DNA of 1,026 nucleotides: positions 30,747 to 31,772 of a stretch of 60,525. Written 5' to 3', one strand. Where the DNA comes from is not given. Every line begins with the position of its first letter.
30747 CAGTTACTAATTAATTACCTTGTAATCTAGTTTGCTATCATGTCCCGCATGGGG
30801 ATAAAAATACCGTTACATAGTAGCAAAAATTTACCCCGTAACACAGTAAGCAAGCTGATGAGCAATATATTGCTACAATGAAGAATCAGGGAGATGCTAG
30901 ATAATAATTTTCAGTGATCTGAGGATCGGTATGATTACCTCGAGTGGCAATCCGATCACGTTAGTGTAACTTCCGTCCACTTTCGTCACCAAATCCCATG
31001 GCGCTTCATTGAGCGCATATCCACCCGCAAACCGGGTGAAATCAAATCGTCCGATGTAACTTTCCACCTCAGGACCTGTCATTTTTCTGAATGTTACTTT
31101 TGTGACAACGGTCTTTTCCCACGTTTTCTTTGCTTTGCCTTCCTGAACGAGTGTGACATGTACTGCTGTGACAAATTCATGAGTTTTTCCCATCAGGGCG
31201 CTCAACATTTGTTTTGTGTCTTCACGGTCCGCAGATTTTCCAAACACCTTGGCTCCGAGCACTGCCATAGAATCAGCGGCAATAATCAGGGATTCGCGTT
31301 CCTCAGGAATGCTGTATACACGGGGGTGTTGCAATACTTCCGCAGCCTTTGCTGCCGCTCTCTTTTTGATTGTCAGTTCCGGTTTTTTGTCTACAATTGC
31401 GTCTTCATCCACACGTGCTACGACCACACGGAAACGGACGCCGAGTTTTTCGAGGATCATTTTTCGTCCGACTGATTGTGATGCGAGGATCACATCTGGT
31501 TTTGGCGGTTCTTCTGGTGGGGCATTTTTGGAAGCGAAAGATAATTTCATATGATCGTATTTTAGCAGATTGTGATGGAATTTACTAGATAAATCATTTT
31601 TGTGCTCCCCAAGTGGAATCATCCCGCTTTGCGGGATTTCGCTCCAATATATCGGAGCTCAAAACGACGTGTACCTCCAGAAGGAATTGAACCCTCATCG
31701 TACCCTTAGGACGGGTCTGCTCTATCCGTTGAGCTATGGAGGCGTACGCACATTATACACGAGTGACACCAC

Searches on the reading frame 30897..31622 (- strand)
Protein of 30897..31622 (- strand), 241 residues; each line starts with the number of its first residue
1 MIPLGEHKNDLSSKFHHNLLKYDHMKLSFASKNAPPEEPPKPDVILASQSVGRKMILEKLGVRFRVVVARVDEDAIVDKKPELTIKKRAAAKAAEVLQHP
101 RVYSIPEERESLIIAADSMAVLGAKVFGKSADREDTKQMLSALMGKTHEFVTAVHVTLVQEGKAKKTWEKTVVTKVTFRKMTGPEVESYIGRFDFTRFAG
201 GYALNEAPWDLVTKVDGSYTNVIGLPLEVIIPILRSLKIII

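Call 3: search_protein_families(library=pfam, proteins=[window:30897-31622:-], max_evalue=0.1)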
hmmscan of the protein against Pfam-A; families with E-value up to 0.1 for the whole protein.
window:30897-31622:- (241 aa): 1 family
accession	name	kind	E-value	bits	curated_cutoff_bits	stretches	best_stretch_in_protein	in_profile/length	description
PF02545.19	Maf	-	2.2e-44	151.8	27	1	44-236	2-186/187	Maf-like protein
